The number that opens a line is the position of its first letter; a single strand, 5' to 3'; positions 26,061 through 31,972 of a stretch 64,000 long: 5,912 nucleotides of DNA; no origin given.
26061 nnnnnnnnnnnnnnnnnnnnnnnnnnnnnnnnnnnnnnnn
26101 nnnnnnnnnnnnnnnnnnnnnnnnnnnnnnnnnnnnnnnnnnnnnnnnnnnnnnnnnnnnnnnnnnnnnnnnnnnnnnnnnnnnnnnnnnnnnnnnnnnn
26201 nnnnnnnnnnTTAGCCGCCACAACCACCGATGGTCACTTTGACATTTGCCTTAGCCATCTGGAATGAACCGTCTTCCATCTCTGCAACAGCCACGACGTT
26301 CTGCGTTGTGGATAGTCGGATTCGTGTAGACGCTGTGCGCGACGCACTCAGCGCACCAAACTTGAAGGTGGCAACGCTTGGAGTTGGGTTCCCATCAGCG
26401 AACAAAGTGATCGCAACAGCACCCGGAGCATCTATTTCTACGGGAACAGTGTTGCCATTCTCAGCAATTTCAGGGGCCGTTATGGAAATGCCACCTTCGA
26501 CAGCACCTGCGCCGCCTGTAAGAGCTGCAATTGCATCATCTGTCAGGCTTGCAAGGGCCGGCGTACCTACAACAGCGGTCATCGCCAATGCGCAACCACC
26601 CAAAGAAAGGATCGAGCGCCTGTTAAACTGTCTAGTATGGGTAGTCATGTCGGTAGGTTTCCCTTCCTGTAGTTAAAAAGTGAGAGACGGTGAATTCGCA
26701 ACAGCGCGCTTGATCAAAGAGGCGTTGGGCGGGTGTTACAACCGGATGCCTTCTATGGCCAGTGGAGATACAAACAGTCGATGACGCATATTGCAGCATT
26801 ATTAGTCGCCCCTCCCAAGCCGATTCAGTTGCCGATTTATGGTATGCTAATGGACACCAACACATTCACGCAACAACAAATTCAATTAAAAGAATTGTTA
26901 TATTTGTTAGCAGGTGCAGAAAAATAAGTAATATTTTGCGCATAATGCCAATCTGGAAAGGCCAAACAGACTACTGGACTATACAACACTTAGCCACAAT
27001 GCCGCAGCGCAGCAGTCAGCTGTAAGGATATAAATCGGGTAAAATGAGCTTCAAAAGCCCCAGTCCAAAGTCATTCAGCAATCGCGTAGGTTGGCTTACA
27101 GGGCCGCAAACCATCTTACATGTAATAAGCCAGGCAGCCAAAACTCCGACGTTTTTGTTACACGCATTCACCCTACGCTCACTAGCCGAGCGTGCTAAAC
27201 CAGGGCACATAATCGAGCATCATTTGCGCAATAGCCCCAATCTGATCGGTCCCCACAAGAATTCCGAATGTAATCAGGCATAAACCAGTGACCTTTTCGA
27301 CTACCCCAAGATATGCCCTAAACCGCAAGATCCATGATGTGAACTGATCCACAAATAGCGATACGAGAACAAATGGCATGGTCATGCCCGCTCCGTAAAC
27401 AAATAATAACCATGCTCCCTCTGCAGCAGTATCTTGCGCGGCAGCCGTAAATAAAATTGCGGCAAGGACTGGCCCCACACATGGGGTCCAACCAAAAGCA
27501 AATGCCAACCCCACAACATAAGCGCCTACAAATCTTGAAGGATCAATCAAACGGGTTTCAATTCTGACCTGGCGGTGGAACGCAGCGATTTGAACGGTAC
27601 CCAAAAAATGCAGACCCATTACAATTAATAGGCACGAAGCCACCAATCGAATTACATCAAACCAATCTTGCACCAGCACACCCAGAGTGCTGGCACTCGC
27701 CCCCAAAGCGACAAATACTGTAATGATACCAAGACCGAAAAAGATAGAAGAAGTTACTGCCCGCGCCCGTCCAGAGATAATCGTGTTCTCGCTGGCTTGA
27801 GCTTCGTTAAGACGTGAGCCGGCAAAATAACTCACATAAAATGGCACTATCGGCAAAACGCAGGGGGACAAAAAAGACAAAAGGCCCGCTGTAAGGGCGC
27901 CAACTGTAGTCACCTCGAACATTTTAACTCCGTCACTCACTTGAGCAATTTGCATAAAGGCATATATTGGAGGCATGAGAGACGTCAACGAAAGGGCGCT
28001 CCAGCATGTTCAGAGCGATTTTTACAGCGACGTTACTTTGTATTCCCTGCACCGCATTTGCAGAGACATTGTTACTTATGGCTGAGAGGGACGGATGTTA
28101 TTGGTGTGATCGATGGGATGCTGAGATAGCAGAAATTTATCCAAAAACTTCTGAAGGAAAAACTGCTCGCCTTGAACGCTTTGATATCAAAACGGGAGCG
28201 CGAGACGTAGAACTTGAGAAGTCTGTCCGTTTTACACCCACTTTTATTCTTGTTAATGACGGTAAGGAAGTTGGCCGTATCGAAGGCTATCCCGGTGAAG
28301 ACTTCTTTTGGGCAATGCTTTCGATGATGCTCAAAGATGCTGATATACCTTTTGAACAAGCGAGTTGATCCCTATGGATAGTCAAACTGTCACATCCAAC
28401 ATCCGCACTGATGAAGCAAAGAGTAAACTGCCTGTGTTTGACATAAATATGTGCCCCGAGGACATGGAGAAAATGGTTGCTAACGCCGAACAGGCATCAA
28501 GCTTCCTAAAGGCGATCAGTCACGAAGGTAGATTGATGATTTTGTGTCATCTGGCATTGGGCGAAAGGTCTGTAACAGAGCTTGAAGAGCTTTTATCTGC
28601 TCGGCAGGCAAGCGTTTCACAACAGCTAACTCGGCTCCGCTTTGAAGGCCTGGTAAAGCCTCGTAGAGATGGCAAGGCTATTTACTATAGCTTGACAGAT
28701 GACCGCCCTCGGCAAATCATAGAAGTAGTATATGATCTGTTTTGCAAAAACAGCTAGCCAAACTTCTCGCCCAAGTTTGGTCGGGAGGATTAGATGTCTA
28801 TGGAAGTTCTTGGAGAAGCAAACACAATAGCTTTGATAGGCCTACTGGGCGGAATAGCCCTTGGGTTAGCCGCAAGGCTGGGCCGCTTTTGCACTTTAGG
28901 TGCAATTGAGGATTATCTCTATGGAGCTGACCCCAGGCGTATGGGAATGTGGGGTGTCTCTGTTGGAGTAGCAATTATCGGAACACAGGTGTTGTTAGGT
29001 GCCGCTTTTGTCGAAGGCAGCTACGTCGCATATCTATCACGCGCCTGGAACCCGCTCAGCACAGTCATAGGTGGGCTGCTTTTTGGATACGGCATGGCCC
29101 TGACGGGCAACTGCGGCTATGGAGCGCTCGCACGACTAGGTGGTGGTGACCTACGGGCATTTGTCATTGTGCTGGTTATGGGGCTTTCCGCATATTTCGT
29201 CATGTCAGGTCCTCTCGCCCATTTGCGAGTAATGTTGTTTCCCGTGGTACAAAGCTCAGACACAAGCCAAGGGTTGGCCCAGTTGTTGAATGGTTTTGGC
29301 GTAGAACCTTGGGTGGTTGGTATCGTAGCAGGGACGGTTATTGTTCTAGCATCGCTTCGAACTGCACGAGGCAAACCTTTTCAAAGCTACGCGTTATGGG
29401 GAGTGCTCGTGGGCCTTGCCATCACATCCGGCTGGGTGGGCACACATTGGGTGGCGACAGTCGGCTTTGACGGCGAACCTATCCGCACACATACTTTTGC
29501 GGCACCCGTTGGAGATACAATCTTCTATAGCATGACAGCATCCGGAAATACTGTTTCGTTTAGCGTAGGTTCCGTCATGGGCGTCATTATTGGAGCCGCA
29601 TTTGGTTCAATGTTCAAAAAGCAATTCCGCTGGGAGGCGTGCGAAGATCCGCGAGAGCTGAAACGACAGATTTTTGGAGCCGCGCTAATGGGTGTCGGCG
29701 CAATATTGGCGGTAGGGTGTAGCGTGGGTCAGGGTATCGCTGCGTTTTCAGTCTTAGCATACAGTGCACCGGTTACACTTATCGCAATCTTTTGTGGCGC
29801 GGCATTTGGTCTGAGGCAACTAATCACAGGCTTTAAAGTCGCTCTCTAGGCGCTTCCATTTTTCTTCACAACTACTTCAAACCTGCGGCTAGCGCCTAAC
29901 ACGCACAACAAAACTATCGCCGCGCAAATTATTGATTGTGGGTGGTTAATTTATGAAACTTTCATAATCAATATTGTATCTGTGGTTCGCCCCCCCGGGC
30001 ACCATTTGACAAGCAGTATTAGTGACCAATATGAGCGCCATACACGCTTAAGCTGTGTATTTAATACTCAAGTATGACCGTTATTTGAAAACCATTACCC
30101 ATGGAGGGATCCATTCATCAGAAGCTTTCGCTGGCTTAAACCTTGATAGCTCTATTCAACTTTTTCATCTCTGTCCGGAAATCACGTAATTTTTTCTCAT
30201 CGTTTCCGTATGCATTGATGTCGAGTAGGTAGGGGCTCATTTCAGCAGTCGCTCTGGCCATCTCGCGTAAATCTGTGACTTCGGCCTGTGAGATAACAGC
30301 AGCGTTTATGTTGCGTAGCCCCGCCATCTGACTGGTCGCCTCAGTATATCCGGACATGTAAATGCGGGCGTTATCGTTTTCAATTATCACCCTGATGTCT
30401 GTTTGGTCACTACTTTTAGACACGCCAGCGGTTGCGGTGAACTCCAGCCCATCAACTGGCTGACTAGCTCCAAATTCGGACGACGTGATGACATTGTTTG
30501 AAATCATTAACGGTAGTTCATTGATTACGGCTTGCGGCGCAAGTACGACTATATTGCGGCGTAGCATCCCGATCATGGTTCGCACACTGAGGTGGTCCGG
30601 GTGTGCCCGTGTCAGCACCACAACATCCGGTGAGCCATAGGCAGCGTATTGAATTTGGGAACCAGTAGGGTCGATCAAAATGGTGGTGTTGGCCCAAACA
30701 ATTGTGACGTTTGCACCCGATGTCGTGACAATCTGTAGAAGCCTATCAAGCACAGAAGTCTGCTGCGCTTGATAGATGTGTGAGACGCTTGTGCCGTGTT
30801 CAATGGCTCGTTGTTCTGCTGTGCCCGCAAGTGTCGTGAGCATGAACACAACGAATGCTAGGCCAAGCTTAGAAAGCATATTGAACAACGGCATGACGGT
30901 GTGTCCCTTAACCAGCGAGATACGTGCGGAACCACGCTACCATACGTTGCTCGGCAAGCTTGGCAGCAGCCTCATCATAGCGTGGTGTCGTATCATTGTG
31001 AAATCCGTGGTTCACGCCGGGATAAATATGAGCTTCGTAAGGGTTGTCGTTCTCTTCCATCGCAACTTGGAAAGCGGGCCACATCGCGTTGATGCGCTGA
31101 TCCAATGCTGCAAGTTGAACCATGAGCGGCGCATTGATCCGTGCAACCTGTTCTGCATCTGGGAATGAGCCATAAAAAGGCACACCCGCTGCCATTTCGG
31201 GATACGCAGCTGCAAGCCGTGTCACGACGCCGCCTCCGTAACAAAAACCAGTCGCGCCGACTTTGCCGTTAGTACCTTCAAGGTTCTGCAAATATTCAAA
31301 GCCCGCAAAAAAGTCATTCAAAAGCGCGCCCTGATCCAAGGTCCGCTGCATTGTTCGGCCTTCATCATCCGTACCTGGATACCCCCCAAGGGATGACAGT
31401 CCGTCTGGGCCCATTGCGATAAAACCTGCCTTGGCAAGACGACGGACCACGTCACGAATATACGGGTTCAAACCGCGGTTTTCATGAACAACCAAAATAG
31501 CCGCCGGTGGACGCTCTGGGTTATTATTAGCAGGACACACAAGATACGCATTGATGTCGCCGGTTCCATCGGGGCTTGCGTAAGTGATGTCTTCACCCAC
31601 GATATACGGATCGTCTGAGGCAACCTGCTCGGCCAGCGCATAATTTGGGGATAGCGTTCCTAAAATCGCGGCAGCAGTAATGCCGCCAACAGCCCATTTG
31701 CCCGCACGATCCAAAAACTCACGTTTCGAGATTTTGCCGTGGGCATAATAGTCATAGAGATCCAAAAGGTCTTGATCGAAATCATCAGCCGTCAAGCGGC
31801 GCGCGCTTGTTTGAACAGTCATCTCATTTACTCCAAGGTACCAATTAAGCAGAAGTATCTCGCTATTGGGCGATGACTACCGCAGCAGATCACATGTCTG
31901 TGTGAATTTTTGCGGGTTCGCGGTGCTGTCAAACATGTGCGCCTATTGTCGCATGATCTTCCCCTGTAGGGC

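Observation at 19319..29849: Sox system that has selectively lost SoxAX (and SoxW) yet keeps intact SoxYZ, B, CD, EF, V, S, R, T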

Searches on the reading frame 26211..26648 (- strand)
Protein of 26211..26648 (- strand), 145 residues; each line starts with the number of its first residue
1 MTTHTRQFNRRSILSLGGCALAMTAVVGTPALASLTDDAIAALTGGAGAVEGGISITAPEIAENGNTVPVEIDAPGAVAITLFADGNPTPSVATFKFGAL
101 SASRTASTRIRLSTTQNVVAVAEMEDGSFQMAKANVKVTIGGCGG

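Call 3: search_protein_families(library=pfam, proteins=[window:26211-26648:-])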
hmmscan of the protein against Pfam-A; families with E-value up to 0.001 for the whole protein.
window:26211-26648:- (145 aa): 1 family
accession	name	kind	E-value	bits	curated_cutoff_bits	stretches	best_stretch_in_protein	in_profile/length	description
PF13501.12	SoxY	-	2e-32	112.1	28.4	1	42-143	3-112/112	Sulfur oxidation protein SoxY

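Call 4: search_protein_families(library=ncbifam, proteins=[window:26211-26648:-])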
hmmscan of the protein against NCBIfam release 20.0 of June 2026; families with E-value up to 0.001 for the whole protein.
window:26211-26648:- (145 aa): 3 families
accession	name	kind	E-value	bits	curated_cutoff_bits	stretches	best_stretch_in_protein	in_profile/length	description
TIGR04488.1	SoxY_true_GGCGG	equivalog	7.5e-41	140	125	1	9-145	1-149/149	thiosulfate oxidation carrier protein SoxY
TIGR04487.1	SoxY_para_1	exception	3.9e-27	94.9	172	1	9-143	1-144/146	SoxY-related AACIE arm protein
TIGR04557.1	fuse_rel_SoxYZ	equivalog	1.1e-21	77.2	140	1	52-144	19-115/226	quinoprotein dehydrogenase-associated SoxYZ-like carrier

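Call 71: find_encoding_contigs(protein=window:26211-26648:-, flank=3000, max_places=10)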
Protein window:26211-26648:- (145 aa): 6 contigs read that carry it; 6 places shown.
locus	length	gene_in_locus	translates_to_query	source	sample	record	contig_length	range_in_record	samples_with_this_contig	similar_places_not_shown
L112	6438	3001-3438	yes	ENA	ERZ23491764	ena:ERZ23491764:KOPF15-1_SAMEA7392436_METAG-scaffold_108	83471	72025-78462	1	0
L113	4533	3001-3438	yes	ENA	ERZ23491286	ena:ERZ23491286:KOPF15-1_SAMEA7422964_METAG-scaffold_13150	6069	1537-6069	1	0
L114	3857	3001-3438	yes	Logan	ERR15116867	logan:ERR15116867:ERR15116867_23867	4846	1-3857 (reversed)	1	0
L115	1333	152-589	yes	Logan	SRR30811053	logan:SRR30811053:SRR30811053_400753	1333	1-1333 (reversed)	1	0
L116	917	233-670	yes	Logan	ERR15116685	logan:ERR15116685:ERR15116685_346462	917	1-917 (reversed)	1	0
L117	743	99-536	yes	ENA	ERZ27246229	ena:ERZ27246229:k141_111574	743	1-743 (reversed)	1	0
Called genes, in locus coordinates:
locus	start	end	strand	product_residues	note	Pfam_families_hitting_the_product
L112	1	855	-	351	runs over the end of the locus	PF04143:Sulf_transp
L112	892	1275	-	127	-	PF01022:HTH_5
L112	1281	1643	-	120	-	PF13098:Thioredoxin_2 (weak)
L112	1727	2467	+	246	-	PF02683:DsbD_TM, PF13386:DsbD_2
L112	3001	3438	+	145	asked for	PF13501:SoxY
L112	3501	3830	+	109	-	PF08770:SoxZ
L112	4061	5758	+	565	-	PF00149:Metallophos (weak), PF02872:5_nucleotid_C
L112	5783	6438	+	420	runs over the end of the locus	PF00174:Oxidored_molyb, PF03404:Mo-co_dimer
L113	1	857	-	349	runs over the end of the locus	PF04143:Sulf_transp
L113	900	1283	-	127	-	PF01022:HTH_5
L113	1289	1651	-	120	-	PF13098:Thioredoxin_2 (weak)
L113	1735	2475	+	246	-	PF02683:DsbD_TM, PF13386:DsbD_2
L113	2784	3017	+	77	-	-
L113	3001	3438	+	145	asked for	PF13501:SoxY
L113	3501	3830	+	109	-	PF08770:SoxZ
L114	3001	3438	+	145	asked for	PF13501:SoxY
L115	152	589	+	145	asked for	PF13501:SoxY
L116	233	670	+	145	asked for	PF13501:SoxY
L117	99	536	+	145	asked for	PF13501:SoxY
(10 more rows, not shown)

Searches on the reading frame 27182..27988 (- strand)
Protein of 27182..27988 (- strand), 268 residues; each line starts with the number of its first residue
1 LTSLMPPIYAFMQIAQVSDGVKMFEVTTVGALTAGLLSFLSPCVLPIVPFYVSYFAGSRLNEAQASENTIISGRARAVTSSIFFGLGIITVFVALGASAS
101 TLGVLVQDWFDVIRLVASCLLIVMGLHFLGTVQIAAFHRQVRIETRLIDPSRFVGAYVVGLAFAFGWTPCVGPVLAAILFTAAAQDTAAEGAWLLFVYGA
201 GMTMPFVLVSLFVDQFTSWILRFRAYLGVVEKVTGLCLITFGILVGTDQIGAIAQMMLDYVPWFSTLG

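Call 3: search_protein_families(library=pfam, proteins=[window:27182-27988:-])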
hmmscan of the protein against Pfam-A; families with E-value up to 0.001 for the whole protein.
window:27182-27988:- (268 aa): 2 families
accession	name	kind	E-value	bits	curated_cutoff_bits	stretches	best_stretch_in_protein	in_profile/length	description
PF02683.22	DsbD_TM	-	8.1e-19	68.2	27.1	1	27-243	4-212/219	Cytochrome C biogenesis protein transmembrane domain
PF13386.12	DsbD_2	-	3.3e-13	50.4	24.9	1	31-243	2-198/199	Cytochrome C biogenesis protein transmembrane region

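Call 4: search_protein_families(library=ncbifam, proteins=[window:27182-27988:-])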
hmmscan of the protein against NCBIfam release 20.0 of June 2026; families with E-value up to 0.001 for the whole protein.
window:27182-27988:- (268 aa): 3 families
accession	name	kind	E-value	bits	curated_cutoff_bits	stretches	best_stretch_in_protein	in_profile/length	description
NF045694.1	seleno_TsoB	exception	7.1e-13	47.5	805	1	20-240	178-385/572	rhodanese/DsbD fusion-like selenoprotein TsoB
NF040495.1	tranport_ArsG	equivalog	5.3e-10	39.1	200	1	24-244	3-219/225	aromatic aminobenezylarsenical efflux permease ArsG family transporter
NF001419.0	PRK00293.1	subfamily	1.1e-09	37.4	330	1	22-256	166-392/574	protein-disulfide reductase DsbD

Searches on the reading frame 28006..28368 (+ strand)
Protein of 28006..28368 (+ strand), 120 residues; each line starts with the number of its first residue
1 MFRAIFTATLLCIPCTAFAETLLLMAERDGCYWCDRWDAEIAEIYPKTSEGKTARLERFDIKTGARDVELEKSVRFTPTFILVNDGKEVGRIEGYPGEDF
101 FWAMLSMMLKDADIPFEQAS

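Call 37: search_protein_families(library=pfam, proteins=[window:28006-28368:+])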
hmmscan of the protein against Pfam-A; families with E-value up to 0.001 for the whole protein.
window:28006-28368:+ (120 aa): 1 family
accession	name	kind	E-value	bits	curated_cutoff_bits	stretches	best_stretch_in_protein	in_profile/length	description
PF13098.12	Thioredoxin_2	-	0.00013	22.7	27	1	22-100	8-99/104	Thioredoxin-like domain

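Call 60: search_protein_families(library=ncbifam, proteins=[window:28006-28368:+], max_evalue=0.00001)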
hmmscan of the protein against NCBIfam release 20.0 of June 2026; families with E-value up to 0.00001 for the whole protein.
window:28006-28368:+ (120 aa): 0 families

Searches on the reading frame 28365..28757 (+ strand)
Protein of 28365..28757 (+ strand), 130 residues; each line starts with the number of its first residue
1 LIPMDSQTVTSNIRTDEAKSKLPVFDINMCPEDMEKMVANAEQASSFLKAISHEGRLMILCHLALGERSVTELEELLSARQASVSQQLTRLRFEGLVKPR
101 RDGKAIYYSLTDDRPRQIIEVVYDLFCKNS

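Call 37: search_protein_families(library=pfam, proteins=[window:28365-28757:+])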
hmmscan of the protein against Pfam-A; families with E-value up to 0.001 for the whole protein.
window:28365-28757:+ (130 aa): 2 families
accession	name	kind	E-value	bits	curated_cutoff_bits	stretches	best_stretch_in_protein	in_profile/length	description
PF01022.26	HTH_5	-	9.9e-09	35.4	22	1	54-98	2-46/47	Bacterial regulatory protein, arsR family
PF12802.13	MarR_2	-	0.00055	20.5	27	1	58-103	9-56/61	MarR family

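Call 60: search_protein_families(library=ncbifam, proteins=[window:28365-28757:+], max_evalue=0.00001)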
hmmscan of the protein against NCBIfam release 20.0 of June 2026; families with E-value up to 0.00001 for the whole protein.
window:28365-28757:+ (130 aa): 6 families
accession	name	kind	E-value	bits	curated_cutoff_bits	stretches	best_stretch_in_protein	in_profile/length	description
NF040642.1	sulf_sens_BigR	equivalog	1.3e-28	98.9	155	1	36-128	2-94/95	sulfite-sensing transcriptional repressor BigR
NF033788.1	HTH_metalloreg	subfamily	9.5e-23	79.8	55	1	45-119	2-77/77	metalloregulator ArsR/SmtB family transcription factor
NF045707.1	Dbac_1936_reg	equivalog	1.6e-11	44.1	115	1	43-125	6-85/99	ArsR/SmtB-type metalloregulator TsoR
NF033789.1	repress_SdpR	subfamily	1.5e-10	40.8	100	1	48-111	2-65/79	autorepressor SdpR family transcription factor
NF007528.0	PRK10141.1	subfamily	7.4e-08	32.3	97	1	47-122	9-85/117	metalloregulator ArsR/SmtB family transcription factor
NF052532.1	TransRegPagRBaca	equivalog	8.4e-08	32.2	170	1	40-122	13-95/99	transcriptional repressor PagR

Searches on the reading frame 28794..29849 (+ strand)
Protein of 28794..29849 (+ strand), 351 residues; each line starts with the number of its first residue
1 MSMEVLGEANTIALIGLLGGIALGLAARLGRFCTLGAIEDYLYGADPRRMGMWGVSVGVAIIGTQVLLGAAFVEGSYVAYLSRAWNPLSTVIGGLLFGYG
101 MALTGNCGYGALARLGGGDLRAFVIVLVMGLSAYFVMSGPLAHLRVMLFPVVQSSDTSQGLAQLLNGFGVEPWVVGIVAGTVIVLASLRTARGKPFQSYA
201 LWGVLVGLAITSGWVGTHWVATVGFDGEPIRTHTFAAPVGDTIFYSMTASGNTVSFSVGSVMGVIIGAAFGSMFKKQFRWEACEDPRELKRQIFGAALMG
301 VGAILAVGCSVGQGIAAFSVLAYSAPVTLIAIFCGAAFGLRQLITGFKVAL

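Call 37: search_protein_families(library=pfam, proteins=[window:28794-29849:+])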
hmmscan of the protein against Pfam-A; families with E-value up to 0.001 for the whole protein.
window:28794-29849:+ (351 aa): 1 family
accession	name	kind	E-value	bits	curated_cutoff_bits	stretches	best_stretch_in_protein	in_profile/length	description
PF04143.19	Sulf_transp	-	3.3e-54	185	27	1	30-337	2-309/310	Sulphur transport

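Call 60: search_protein_families(library=ncbifam, proteins=[window:28794-29849:+], max_evalue=0.00001)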
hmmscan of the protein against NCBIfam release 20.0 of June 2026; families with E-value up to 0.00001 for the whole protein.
window:28794-29849:+ (351 aa): 3 families
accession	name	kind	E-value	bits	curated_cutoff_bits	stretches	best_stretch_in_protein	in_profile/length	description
NF052577.1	ThSTportTsuASprch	equivalog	2.8e-24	86.1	400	1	14-335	3-319/330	thiosulfate transporter TsuA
NF041049.1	thio_trans_TsuA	exception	2.5e-16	59.7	645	1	14-336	5-328/348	thiosulfate utilization transporter TsuA/YeeE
NF033796.1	selen_YedE_FdhT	exception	8.1e-06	25.2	350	0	244-341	57-156/387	selenium metabolism membrane protein YedE/FdhT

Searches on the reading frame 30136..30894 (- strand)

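Call 37: search_protein_families(library=pfam, proteins=[window:30136-30894:-])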
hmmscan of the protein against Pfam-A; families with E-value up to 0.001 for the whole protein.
window:30136-30894:- (252 aa): 2 families
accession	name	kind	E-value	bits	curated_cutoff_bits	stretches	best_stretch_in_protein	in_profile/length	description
PF12706.13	Lactamase_B_2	-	1.9e-07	31.4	27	1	70-209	1-170/200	Beta-lactamase superfamily domain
PF13483.12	Lactamase_B_3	-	2.1e-06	28.2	24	1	63-157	10-80/160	Beta-lactamase superfamily domain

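Call 60: search_protein_families(library=ncbifam, proteins=[window:30136-30894:-], max_evalue=0.00001)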
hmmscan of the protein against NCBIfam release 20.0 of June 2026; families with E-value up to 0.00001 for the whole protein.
window:30136-30894:- (252 aa): 0 families

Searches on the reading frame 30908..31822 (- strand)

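Call 37: search_protein_families(library=pfam, proteins=[window:30908-31822:-])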
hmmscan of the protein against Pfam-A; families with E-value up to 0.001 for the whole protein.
window:30908-31822:- (304 aa): 3 families
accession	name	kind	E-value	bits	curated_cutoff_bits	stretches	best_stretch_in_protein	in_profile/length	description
PF01738.24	DLH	-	2.7e-40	138.7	21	1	90-302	1-217/217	Dienelactone hydrolase family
PF23678.1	YqhI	-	1.6e-18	66.2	27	1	9-42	3-36/36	YqhI-like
PF00326.27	Peptidase_S9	-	6.7e-06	26.2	22.6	0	223-286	135-200/213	Prolyl oligopeptidase family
